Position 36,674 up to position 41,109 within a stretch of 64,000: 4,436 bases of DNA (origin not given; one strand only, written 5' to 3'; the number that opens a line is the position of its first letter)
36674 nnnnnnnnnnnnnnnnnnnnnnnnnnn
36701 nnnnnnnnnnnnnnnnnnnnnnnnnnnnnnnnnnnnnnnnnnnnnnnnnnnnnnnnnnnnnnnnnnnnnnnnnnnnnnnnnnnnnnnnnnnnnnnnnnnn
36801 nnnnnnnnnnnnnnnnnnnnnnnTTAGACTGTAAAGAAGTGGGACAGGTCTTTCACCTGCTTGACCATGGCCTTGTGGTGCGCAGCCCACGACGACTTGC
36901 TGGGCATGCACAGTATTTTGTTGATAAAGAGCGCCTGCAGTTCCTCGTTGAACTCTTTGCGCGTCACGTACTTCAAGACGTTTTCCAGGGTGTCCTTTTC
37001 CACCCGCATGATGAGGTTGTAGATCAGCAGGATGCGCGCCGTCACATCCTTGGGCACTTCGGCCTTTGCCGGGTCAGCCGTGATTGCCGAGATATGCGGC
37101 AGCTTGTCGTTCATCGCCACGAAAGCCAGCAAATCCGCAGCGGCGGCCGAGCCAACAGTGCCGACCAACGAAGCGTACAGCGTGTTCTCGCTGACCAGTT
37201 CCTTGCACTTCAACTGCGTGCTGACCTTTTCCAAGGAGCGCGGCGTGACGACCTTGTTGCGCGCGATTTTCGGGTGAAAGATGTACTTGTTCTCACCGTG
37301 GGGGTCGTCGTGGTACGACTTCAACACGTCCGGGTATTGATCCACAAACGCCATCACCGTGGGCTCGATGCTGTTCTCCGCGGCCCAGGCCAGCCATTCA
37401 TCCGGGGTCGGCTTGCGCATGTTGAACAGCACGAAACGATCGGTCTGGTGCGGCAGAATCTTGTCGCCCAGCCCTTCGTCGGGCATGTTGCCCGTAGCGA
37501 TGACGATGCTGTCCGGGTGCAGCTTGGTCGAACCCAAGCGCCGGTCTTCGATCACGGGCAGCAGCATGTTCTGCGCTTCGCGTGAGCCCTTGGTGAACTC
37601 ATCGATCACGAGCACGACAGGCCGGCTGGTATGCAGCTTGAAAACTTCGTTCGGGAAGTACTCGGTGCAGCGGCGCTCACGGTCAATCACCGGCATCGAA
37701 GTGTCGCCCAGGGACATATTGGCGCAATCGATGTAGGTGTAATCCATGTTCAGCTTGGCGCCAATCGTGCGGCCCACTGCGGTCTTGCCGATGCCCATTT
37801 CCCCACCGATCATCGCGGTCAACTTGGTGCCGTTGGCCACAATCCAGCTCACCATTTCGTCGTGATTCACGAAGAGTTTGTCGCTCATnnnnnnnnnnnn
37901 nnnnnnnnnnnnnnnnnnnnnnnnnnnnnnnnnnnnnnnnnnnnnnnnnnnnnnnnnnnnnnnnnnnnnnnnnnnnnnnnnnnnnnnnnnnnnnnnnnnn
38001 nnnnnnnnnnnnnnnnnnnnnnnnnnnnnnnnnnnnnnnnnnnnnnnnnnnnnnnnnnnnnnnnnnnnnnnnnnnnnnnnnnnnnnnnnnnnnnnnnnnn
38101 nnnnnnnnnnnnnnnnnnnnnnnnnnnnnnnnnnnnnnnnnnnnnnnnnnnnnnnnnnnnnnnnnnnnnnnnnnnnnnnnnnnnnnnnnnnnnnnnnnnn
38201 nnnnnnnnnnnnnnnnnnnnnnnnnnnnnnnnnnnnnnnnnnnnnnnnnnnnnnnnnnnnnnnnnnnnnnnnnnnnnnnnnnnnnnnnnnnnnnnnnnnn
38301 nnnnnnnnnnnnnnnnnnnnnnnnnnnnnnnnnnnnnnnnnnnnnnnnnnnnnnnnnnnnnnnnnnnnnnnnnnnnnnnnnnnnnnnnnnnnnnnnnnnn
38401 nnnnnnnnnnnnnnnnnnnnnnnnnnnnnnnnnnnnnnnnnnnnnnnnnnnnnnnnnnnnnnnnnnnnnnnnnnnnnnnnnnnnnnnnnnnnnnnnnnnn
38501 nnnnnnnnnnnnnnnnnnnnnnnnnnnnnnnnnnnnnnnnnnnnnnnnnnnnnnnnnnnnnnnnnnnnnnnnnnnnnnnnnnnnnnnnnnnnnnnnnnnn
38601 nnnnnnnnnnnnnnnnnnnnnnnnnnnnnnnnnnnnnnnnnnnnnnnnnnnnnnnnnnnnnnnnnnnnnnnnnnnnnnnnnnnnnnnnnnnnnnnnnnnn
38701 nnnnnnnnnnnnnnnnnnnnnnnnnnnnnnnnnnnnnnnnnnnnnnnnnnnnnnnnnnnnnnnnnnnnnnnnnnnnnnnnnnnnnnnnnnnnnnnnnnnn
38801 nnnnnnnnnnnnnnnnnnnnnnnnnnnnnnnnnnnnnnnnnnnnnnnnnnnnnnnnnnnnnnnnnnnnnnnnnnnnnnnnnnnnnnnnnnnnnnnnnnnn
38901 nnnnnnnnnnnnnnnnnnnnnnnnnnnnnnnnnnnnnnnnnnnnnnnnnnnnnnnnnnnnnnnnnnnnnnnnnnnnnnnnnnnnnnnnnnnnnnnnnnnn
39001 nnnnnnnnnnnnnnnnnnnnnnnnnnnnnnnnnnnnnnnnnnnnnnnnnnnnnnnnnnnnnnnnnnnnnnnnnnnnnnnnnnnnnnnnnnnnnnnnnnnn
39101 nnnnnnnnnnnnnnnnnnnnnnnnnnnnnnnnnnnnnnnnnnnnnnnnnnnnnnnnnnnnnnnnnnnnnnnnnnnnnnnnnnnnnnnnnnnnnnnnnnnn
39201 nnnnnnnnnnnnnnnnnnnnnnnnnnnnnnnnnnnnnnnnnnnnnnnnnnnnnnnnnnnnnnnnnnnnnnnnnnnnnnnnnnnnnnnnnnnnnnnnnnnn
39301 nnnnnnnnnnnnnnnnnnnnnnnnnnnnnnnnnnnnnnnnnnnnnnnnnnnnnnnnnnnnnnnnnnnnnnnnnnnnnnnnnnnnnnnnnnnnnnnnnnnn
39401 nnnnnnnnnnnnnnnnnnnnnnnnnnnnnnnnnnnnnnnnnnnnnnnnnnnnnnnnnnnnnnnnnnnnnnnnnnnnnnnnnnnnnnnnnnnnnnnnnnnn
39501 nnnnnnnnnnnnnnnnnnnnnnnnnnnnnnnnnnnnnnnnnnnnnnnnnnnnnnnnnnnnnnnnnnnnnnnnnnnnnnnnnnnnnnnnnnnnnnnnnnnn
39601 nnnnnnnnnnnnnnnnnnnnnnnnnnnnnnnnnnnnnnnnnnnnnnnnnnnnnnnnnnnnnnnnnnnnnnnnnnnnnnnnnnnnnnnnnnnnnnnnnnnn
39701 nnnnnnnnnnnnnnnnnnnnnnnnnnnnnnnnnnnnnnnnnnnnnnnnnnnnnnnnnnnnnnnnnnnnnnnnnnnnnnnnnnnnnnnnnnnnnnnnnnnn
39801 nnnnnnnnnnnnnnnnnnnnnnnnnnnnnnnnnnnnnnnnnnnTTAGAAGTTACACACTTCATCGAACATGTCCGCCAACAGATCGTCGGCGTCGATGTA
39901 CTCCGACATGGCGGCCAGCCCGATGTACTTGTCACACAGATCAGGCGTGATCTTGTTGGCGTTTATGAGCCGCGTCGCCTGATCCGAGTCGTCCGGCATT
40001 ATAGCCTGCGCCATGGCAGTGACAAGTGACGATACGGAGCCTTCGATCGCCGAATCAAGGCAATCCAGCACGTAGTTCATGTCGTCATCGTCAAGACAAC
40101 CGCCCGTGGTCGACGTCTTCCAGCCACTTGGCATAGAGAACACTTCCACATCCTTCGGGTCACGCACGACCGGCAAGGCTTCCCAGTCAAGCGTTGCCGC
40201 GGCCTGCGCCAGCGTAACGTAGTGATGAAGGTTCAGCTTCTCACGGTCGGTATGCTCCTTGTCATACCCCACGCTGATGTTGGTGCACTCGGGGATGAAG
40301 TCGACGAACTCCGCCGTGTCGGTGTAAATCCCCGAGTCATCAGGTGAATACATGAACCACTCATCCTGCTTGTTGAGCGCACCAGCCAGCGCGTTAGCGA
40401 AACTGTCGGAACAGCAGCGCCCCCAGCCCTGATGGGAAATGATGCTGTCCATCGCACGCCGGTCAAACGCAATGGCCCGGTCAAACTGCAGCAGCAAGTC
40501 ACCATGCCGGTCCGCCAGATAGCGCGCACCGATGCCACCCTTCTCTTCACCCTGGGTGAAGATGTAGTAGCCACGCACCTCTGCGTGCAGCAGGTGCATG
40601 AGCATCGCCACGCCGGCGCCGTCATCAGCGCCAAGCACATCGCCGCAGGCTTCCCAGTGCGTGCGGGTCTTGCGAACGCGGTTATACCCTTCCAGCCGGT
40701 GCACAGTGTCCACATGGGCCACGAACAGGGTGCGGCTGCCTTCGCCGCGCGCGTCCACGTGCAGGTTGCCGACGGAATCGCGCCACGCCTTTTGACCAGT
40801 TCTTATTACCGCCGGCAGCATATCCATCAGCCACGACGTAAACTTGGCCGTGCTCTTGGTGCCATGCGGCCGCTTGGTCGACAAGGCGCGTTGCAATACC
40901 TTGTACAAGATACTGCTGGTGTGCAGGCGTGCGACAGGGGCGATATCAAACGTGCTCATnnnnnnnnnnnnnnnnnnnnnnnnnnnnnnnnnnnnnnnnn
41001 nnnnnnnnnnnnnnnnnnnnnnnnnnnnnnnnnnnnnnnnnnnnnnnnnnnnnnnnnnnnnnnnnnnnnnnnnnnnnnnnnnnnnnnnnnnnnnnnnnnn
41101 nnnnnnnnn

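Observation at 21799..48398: An ~18-nt leader element, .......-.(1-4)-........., repeated at least 14 times 4-7 nt upstream of start codons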

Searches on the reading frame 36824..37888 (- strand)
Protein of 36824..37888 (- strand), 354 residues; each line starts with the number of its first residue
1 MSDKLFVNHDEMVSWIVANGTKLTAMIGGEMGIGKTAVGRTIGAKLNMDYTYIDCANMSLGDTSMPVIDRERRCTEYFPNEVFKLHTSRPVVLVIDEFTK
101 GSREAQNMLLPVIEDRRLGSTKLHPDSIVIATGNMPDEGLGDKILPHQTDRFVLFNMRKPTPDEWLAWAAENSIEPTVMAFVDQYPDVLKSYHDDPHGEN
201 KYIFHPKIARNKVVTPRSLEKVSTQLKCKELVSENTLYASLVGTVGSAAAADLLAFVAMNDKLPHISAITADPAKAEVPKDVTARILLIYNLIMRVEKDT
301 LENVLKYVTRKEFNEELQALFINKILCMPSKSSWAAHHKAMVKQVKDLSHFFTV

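Call 8: search_protein_families(library=pfam, proteins=[window:36824-37888:-])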
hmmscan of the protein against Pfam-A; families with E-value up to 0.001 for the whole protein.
window:36824-37888:- (354 aa): 3 families
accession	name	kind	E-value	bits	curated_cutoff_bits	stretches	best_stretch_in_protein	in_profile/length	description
PF07728.20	AAA_5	-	1.7e-07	31.8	22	1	27-152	4-139/139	AAA domain (dynein-related subfamily)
PF00004.35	AAA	-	3.3e-07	31.2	21.2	1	27-138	3-113/131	ATPase family associated with various cellular activities (AAA)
PF13191.12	AAA_16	-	0.00081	20.4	32.6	0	18-54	20-59/167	AAA ATPase domain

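Call 16: find_related_loci(query=window:36824-37888:-, collection=viral_contigs, flank=10000)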
Query window:36824-37888:- (354 aa) in viral_contigs; peptide patterns used: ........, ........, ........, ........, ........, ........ (x = any residue, [..] = any of these).
5 stretches matched a pattern; 5 encode a relative of the query (tblastn E <= 1e-3); 5 distinct loci.
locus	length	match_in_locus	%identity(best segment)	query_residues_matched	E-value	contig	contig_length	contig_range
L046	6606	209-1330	31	1-352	2e-57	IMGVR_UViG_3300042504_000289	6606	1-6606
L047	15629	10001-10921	32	20-321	2e-50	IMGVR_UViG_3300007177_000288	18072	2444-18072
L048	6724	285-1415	30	1-352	3e-46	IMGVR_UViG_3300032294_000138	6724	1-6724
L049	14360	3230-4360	30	1-352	3e-46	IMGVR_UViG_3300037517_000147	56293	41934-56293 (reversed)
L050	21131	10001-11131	30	1-352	2e-45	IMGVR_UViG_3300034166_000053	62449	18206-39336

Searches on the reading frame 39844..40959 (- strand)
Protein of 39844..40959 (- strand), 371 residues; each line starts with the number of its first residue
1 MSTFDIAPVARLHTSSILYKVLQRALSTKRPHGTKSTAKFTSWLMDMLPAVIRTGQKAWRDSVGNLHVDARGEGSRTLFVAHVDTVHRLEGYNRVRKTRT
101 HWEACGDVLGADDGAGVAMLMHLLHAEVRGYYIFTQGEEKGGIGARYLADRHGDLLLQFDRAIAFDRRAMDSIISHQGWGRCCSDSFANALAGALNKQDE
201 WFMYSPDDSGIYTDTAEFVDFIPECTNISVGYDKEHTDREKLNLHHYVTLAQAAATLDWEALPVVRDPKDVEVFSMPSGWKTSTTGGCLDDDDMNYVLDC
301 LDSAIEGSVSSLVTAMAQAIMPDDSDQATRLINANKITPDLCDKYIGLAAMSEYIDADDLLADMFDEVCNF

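Call 8: search_protein_families(library=pfam, proteins=[window:39844-40959:-])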
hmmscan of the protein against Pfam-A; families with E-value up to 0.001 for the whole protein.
window:39844-40959:- (371 aa): 1 family
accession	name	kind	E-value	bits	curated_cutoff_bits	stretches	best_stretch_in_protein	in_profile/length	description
PF04389.22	Peptidase_M28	-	0.00017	21.8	21.3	1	75-160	13-93/193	Peptidase family M28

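Call 38: search_protein_families(library=phrogs, proteins=[window:39844-40959:-], max_evalue=0.001)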
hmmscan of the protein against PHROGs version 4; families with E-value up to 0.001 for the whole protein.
window:39844-40959:- (371 aa): 3 families
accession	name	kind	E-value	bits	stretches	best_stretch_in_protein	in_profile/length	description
phrog_4191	-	other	2.8e-64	218.3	1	20-280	6-264/342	peptidase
phrog_34186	-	unknown function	1.5e-06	28.8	1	76-245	65-232/368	-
phrog_21791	-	other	8.6e-06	26.6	1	98-249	85-239/348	peptidase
